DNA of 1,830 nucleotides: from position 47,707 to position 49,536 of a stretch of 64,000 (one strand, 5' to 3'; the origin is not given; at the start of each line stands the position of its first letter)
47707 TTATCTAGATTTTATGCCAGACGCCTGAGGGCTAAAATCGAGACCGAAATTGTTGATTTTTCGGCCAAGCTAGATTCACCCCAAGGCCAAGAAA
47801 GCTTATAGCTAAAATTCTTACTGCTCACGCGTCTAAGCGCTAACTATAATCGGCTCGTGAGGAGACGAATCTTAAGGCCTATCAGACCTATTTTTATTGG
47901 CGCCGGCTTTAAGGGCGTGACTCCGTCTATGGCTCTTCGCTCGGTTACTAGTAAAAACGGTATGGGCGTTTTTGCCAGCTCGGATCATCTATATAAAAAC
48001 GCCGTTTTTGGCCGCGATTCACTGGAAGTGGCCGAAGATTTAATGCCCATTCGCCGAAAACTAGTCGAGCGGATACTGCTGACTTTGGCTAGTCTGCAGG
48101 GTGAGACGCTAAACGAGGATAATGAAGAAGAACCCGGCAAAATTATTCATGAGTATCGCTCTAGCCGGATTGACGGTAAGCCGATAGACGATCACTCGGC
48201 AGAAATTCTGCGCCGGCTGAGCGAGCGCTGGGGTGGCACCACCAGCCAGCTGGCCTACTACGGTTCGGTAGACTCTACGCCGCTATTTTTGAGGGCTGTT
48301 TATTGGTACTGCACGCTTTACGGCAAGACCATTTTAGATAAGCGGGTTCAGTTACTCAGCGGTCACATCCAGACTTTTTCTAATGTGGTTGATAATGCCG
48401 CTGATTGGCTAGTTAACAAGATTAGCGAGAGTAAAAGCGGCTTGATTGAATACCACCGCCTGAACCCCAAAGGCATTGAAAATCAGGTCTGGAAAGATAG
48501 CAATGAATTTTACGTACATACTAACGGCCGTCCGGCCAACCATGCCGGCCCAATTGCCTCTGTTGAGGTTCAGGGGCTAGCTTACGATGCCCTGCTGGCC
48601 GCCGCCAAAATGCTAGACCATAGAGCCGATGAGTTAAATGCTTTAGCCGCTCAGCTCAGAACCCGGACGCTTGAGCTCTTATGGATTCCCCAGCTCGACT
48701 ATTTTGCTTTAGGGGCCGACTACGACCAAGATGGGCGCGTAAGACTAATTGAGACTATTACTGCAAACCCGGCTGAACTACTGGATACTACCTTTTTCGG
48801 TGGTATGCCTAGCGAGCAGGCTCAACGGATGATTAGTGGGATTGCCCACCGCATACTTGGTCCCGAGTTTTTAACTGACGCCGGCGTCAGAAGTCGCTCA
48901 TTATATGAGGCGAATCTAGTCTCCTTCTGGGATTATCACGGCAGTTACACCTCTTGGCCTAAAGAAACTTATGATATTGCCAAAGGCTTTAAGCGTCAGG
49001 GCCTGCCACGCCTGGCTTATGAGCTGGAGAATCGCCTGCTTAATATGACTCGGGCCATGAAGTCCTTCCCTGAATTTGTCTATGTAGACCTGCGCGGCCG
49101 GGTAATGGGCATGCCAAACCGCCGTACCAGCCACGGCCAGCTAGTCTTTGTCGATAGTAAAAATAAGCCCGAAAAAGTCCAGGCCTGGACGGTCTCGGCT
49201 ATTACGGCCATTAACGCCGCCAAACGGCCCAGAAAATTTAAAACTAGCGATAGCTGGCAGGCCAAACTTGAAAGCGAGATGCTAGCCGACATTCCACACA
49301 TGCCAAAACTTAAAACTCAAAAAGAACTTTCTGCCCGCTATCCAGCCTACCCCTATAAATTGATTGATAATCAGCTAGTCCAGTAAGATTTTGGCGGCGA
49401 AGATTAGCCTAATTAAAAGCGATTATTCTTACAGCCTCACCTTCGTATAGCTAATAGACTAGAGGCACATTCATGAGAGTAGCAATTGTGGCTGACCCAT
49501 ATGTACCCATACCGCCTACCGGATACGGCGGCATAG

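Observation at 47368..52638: Five-gene accessory block inserted between fusA and tuf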

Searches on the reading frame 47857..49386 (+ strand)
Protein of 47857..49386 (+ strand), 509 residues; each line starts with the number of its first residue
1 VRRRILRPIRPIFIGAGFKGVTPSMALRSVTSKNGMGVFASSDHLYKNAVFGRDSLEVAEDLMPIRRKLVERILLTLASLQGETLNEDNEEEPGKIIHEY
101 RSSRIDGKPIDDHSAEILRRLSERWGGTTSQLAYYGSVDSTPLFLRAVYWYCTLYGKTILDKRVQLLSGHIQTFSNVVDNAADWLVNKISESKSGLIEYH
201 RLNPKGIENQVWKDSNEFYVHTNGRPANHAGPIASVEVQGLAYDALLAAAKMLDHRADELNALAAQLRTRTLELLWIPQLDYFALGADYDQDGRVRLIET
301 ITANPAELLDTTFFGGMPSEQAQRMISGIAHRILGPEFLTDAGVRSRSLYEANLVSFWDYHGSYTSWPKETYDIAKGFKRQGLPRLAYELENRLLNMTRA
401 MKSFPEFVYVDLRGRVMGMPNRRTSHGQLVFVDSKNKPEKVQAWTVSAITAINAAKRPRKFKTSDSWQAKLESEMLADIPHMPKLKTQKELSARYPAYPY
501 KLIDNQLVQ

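Call 3: search_protein_families(library=pfam, proteins=[window:47857-49386:+], max_evalue=0.01)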
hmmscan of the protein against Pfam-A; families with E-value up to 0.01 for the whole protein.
window:47857-49386:+ (509 aa): 1 family
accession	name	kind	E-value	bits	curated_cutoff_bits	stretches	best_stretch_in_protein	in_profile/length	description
PF22422.2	MGH1-like_GH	-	0.00078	19.5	27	1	223-399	160-329/356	Mannosylglycerate hydrolase MGH1-like glycoside hydrolase domain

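Call 4: search_protein_families(library=ncbifam, proteins=[window:47857-49386:+], max_evalue=0.01)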
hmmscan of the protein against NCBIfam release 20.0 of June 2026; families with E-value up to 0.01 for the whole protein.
window:47857-49386:+ (509 aa): 0 families

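Call 9: find_homologous_proteins(query=window:47857-49386:+)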
Query window:47857-49386:+ (509 aa): 5237 proteins with E <= 0.001 among 8000 candidates; the best 120 are listed.
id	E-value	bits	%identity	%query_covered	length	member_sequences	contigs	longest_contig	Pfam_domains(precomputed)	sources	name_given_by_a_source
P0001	0.0e+0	1159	100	100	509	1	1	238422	-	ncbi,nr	ncbi:MAG TPA: hypothetical protein VFP35_03535 [Candidatus Saccharimonadales bacterium]|nr:hypotheti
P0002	1.5e-253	860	73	99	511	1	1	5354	-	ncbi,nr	ncbi:MAG: hypothetical protein JWO96_533 [Candidatus Saccharibacteria bacterium]|nr:hypothetical pro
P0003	3.8e-246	836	70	99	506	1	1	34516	-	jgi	jgi:glycogen debranching enzyme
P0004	2.2e-244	830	70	100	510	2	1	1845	-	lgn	-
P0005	1.2e-229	781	68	99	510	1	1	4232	-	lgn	-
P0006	4.4e-217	740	63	98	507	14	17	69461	-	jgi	jgi:glycogen debranching enzyme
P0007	8.4e-215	732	63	99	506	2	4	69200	-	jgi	jgi:glycogen debranching enzyme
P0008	5.9e-198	677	61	98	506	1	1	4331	PF22422.3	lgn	-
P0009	1.1e-195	669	62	95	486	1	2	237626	-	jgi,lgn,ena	-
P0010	2.7e-195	668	60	94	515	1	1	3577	PF22422.3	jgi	-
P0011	3.0e-194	664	60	95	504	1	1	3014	-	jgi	jgi:glycogen debranching enzyme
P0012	4.2e-193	661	59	99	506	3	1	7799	-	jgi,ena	-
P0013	1.0e-192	659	60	95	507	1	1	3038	PF22422.3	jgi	jgi:glycogen debranching enzyme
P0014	1.1e-192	659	60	95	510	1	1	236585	-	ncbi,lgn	ncbi:MAG: hypothetical protein WD877_02325 [Candidatus Saccharimonadales bacterium]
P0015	1.6e-192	659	60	98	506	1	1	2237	-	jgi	jgi:glycogen debranching enzyme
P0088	8.9e-180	617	58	95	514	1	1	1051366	-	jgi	jgi:glycogen debranching enzyme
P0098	2.7e-178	612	57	94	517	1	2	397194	-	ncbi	ncbi:MAG: hypothetical protein NVS1B7_3600 [Candidatus Saccharimonadales bacterium]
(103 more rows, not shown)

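Call 10: find_encoding_contigs(protein=P0009, flank=10000, max_places=2)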
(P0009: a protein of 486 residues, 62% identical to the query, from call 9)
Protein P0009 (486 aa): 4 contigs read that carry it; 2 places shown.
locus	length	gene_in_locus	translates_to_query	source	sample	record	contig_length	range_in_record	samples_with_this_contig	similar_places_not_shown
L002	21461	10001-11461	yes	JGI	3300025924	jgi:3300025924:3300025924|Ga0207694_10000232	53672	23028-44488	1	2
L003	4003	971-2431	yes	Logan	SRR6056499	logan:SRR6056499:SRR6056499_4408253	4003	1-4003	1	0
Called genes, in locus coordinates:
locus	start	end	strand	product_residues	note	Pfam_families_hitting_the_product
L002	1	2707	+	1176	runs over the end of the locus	PF04563:RNA_pol_Rpb2_1, PF04561:RNA_pol_Rpb2_2, PF04565:RNA_pol_Rpb2_3, PF10385:RNA_pol_Rpb2_45, PF00562:RNA_pol_Rpb2_6, PF04560:RNA_pol_Rpb2_7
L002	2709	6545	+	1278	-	PF04997:RNA_pol_Rpb1_1, PF00623:RNA_pol_Rpb1_2, PF04983:RNA_pol_Rpb1_3, PF05000:RNA_pol_Rpb1_4 (weak), PF04998:RNA_pol_Rpb1_5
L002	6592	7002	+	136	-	PF00164:Ribosom_S12_S23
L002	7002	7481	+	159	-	PF00177:Ribosomal_S7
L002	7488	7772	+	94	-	-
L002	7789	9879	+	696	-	PF00009:GTP_EFTU, PF03144:GTP_EFTU_D2, PF22042:EF-G_D2, PF14492:EFG_III, PF16658:RF3_C (weak), PF03764:EFG_IV, PF00679:EFG_C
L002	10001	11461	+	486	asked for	-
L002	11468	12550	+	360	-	PF13439:Glyco_transf_4, PF00534:Glycos_transf_1, PF13692:Glyco_trans_1_4, PF13524:Glyco_trans_1_2 (faint)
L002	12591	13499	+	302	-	PF00698:Acyl_transf_1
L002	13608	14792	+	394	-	PF00009:GTP_EFTU, PF03144:GTP_EFTU_D2, PF03143:GTP_EFTU_D3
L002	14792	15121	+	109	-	PF00338:Ribosomal_S10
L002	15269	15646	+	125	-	PF07883:Cupin_2 (weak)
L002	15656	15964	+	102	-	-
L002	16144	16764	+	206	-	PF00297:Ribosomal_L3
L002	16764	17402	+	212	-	PF00573:Ribosomal_L4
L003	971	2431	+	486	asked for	-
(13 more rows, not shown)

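Call 11: find_encoding_contigs(protein=P0088, flank=10000, max_places=2)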
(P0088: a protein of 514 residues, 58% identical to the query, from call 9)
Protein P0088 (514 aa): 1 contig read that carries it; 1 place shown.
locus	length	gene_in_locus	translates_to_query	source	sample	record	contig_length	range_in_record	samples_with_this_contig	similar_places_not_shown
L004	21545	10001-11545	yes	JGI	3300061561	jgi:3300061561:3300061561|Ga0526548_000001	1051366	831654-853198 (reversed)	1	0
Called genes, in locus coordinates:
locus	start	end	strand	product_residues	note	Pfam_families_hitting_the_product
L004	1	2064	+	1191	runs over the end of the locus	PF04563:RNA_pol_Rpb2_1, PF04561:RNA_pol_Rpb2_2, PF04565:RNA_pol_Rpb2_3, PF10385:RNA_pol_Rpb2_45, PF00562:RNA_pol_Rpb2_6, PF04560:RNA_pol_Rpb2_7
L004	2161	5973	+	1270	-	PF04997:RNA_pol_Rpb1_1, PF00623:RNA_pol_Rpb1_2, PF04983:RNA_pol_Rpb1_3, PF05000:RNA_pol_Rpb1_4 (faint), PF04998:RNA_pol_Rpb1_5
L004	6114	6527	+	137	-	PF00164:Ribosom_S12_S23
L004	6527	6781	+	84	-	-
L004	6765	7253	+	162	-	PF00177:Ribosomal_S7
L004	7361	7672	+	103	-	-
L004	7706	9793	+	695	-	PF00009:GTP_EFTU, PF03144:GTP_EFTU_D2, PF22042:EF-G_D2, PF14492:EFG_III, PF16658:RF3_C (weak), PF03764:EFG_IV, PF00679:EFG_C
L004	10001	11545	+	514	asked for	-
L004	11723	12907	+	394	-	PF00009:GTP_EFTU, PF03144:GTP_EFTU_D2, PF03143:GTP_EFTU_D3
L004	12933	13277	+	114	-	PF00338:Ribosomal_S10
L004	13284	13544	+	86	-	-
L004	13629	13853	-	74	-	-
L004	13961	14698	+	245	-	-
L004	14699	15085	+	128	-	PF00293:NUDIX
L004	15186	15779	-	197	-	-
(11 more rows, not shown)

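Call 12: find_encoding_contigs(protein=P0098, flank=10000, max_places=2)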
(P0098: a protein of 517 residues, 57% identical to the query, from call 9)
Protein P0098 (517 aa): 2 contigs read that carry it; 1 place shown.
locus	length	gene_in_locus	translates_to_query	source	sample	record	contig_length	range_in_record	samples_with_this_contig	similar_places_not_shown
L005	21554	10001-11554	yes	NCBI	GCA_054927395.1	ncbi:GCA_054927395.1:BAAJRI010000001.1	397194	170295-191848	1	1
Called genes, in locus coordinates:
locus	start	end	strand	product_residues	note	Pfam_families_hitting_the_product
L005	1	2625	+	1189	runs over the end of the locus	PF04563:RNA_pol_Rpb2_1, PF04561:RNA_pol_Rpb2_2, PF04565:RNA_pol_Rpb2_3, PF10385:RNA_pol_Rpb2_45, PF00562:RNA_pol_Rpb2_6, PF04560:RNA_pol_Rpb2_7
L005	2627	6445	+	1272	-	PF04997:RNA_pol_Rpb1_1, PF00623:RNA_pol_Rpb1_2, PF04983:RNA_pol_Rpb1_3, PF04998:RNA_pol_Rpb1_5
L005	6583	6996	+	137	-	PF00164:Ribosom_S12_S23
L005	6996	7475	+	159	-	PF00177:Ribosomal_S7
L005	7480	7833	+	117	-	-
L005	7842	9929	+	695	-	PF00009:GTP_EFTU, PF03144:GTP_EFTU_D2, PF22042:EF-G_D2, PF14492:EFG_III, PF16658:RF3_C (weak), PF03764:EFG_IV, PF00679:EFG_C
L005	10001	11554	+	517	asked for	-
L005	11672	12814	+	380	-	PF13439:Glyco_transf_4, PF00534:Glycos_transf_1, PF13692:Glyco_trans_1_4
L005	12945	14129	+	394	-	PF00009:GTP_EFTU, PF03144:GTP_EFTU_D2, PF03143:GTP_EFTU_D3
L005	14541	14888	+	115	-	PF00338:Ribosomal_S10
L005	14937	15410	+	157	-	PF00293:NUDIX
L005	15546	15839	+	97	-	-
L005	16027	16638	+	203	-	PF00297:Ribosomal_L3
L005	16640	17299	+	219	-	PF00573:Ribosomal_L4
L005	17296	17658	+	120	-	PF00276:Ribosomal_L23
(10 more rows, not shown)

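Call 15: find_related_loci(query=A1, collection=genome_contigs, flank=10000)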
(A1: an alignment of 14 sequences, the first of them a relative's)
Query A1 (509 aa) in genome_contigs; peptide patterns used: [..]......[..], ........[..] (x = any residue, [..] = any of these).
41 stretches matched a pattern; 36 encode a relative of the query (tblastn E <= 1e-3); 36 distinct loci.
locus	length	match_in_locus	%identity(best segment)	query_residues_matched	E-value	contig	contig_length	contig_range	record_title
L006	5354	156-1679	73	3-509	0e+0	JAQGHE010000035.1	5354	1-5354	MAG: Candidatus Saccharibacteria bacterium isolate RYN_425 scaffold_1721662, whole genome shotgun sequence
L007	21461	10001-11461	58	21-506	0e+0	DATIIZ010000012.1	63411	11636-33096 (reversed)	MAG TPA_asm: Candidatus Babeliales bacterium isolate SMAG_U15678 k141_172061, whole genome shotgun sequence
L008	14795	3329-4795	58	10-502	0e+0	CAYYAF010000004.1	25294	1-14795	MAG TPA_asm: uncultured Candidatus Saccharibacteria bacterium isolate SRP200132_co2_28 genome assembly, contig: NODE_149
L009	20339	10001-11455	57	23-504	0e+0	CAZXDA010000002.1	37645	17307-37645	MAG TPA_asm: uncultured Candidatus Saccharibacteria bacterium isolate SRP093762_co1_23 genome assembly, contig: NODE_676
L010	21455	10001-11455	56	21-502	0e+0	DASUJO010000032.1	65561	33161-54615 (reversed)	MAG TPA_asm: Candidatus Saccharimonadales bacterium isolate SMAG_U1488 k141_1527023, whole genome shotgun sequence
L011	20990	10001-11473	55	23-506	0e+0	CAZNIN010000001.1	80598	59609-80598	MAG TPA_asm: uncultured Candidatus Saccharibacteria bacterium isolate SRP144015_co1_53 genome assembly, contig: NODE_158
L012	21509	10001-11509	54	8-506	3e-180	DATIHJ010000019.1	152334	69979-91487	MAG TPA_asm: Patescibacteria group bacterium isolate SMAG_U15635 k141_332691, whole genome shotgun sequence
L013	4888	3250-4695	56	23-502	0e+0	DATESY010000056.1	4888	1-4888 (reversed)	MAG TPA_asm: Candidatus Saccharimonadales bacterium isolate SMAG_U8301 k141_1380932, whole genome shotgun sequence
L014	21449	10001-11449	56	23-502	5e-178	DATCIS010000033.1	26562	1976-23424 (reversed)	MAG TPA_asm: Candidatus Saccharimonadales bacterium isolate SMAG_U7865 k141_4363127, whole genome shotgun sequence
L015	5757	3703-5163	57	21-502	9e-180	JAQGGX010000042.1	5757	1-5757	MAG: Candidatus Saccharibacteria bacterium isolate RYN_418 scaffold_5688462, whole genome shotgun sequence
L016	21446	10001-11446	56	23-502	8e-177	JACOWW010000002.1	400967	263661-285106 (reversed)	MAG: Candidatus Saccharibacteria bacterium isolate NC_groundwater_137_Ag_S-0.1um_47_11 S4_GD2017_2_S1_scaffold_70, whole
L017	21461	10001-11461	56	22-504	5e-177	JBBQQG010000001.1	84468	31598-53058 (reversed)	MAG: Candidatus Saccharimonadales bacterium isolate Co_metawrap_1565 Cmw_1565_k141_18425758_length_84468_cov_10.0000, wh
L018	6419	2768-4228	56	23-507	9e-178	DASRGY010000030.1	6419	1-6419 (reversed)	MAG TPA_asm: Candidatus Saccharimonadales bacterium isolate SMAG_U10070 k141_1389233, whole genome shotgun sequence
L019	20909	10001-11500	53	6-506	4e-175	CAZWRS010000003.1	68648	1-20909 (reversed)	MAG TPA_asm: uncultured Candidatus Saccharibacteria bacterium isolate SRP144015_co1_75 genome assembly, contig: NODE_215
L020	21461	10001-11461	55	22-506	2e-174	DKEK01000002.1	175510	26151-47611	MAG TPA_asm: Candidatus Saccharibacteria bacterium UBA6824 UBA6824_contig_2543, whole genome shotgun sequence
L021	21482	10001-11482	53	21-509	2e-174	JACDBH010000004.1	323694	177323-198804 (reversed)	MAG: Candidatus Saccharibacteria bacterium isolate MGR_bin277 SD2897-2912_k127_4239685, whole genome shotgun sequence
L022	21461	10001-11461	54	21-502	9e-173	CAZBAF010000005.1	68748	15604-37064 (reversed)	MAG TPA_asm: uncultured Candidatus Saccharibacteria bacterium isolate SRP144015_co1_11 genome assembly, contig: NODE_213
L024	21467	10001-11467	55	22-502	1e-171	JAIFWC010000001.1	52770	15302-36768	MAG: Candidatus Saccharibacteria bacterium isolate viral-cat_48_13 PAFVLPS_2018_scaffold_1799, whole genome shotgun sequ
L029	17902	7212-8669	52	23-502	6e-164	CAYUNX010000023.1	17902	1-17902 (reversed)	MAG TPA_asm: uncultured Candidatus Saccharibacteria bacterium isolate SRP342105_co1_281 genome assembly, contig: NODE_42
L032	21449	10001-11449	57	23-502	3e-178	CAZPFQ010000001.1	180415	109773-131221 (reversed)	MAG TPA_asm: uncultured Candidatus Saccharibacteria bacterium isolate SRP200132_co2_4 genome assembly, contig: NODE_14_l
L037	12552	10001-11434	49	23-502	4e-146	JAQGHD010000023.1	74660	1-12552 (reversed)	MAG: Candidatus Saccharibacteria bacterium isolate RYN_424 scaffold_3226183, whole genome shotgun sequence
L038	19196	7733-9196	56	23-506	0e+0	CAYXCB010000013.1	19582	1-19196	MAG TPA_asm: uncultured Candidatus Saccharibacteria bacterium isolate SRP136066_co1_114 genome assembly, contig: NODE_26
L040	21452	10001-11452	60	21-502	0e+0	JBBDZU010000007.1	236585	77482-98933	MAG: Candidatus Saccharimonadales bacterium isolate LejiaD_47_37 Lejia_D_82_length_236585_cov_21, whole genome shotgun s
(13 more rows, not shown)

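Call 19: search_solved_structures(query=A1, max_evalue=1, show_alignments=2)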
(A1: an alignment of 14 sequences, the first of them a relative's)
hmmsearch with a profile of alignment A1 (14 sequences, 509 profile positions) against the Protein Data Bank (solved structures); distinct sequences matched with E-value up to 1: 25.
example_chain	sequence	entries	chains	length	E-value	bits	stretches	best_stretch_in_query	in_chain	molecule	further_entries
7vma_A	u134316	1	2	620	1.1e-24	89.9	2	130-392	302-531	Amylo-alpha-1,6-glucosidase, putative archaeal type glycogen debranching enzyme (Gde)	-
1hve_A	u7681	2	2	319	0.21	13.1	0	102-179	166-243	ANNEXIN V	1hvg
1hvf_A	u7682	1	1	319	0.21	13.1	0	102-179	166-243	ANNEXIN V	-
1anw_A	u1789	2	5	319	0.21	13.1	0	102-179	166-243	ANNEXIN V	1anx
1hvd_A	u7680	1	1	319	0.21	13.1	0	102-179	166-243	ANNEXIN V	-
1avh_A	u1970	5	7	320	0.21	13.1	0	102-179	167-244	ANNEXIN V | ANNEXIN A5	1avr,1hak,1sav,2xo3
8gyc_A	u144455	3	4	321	0.22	13.1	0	102-179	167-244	Annexin A5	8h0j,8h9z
6k22_A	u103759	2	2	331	0.24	12.9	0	102-179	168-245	Annexin A5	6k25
1n42_A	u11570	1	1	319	0.25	12.9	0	100-179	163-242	Annexin V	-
2h0l_A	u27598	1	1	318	0.26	12.8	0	100-179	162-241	Annexin A5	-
1bcz_A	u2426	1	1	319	0.27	12.8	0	100-179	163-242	ANNEXIN V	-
2ran_A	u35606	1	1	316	0.27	12.8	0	100-179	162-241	ANNEXIN V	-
1g5n_A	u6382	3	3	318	0.27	12.7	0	100-179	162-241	ANNEXIN V | Annexin A5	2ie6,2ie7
1n44_A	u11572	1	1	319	0.27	12.7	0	100-179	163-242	Annexin V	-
1bcy_A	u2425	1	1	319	0.27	12.7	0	100-179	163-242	ANNEXIN V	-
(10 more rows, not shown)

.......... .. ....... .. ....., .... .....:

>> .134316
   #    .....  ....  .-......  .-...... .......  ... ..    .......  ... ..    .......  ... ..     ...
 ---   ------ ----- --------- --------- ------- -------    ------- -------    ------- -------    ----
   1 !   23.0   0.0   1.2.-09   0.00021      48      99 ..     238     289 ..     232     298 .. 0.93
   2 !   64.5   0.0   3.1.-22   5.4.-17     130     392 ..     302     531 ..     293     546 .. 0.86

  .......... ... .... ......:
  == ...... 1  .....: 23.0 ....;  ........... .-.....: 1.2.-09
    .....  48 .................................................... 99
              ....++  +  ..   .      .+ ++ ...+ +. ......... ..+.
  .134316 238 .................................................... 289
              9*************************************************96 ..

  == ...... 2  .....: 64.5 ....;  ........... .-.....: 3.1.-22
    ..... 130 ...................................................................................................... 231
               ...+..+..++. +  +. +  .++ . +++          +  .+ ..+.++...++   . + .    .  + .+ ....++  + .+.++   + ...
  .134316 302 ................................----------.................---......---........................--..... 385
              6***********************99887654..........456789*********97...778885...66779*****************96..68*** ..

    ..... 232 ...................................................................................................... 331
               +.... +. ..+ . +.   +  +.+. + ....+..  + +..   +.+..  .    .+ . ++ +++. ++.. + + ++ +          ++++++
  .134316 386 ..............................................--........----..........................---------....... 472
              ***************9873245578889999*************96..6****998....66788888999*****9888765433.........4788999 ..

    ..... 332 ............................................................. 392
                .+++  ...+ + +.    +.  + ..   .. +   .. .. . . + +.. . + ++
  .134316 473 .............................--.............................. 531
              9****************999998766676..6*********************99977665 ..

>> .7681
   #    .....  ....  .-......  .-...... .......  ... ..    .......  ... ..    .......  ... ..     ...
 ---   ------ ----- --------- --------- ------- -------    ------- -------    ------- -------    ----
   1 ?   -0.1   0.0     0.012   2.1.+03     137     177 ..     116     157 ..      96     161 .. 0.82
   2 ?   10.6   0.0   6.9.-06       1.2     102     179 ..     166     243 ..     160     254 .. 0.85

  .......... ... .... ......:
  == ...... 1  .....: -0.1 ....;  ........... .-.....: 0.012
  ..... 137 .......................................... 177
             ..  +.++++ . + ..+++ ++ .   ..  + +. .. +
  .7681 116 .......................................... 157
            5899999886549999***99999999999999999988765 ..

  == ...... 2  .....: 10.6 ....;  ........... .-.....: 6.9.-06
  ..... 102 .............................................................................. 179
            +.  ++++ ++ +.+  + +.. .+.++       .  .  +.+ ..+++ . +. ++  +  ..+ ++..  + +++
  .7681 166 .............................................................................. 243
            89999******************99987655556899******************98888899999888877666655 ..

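Call 27: predict_structure(alignment_id=A1)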
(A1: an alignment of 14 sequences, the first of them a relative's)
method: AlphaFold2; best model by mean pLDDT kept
length: 509 residues; sequences in the alignment: 14
mean_pLDDT: 77.4   pTM: 0.82
mean pLDDT of the five models: 77.4, 77.2, 76.7, 73.4, 73.3
residues with pLDDT >= 90: 211; 70-90: 149; 50-70: 59; < 50: 90
segments of 3 or more residues with pLDDT < 50: 1-19, 208-217, 352-362, 412-436, 481-487, 494-509
pLDDT, mean of each block of 10 residues (from residue 1): 35 36 84 76 73 90 92 94 94 94 87 89 89 90 97 96 95 98 96 90 67 49 72 89 97 97 97 94 90 86 84 93 94 72 55 43 61 91 89 77 69 46 36 46 89 77 80 80 48 43 37
secondary structure, 60 per line:
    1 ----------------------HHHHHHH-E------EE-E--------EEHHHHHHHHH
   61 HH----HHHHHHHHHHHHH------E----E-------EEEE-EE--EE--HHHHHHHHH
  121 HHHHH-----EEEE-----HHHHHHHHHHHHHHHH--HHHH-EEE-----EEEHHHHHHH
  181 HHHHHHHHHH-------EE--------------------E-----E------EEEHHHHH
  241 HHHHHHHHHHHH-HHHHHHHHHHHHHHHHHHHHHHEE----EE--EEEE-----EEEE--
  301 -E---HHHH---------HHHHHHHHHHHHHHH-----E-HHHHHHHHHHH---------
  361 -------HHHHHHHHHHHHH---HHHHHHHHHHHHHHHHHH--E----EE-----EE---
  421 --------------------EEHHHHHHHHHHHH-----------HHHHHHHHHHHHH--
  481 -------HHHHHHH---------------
elements in order: H23-29 H52-62 H67-79 E99-102 H112-125 E131-134 H140-155 H158-161 E163-165 E171-173 H174-190 E233-235 H236-252 H254-275 E286-289 E295-298 H306-309 H319-333 H341-351 H368-380 H384-401 H443-454 H466-478 H488-494
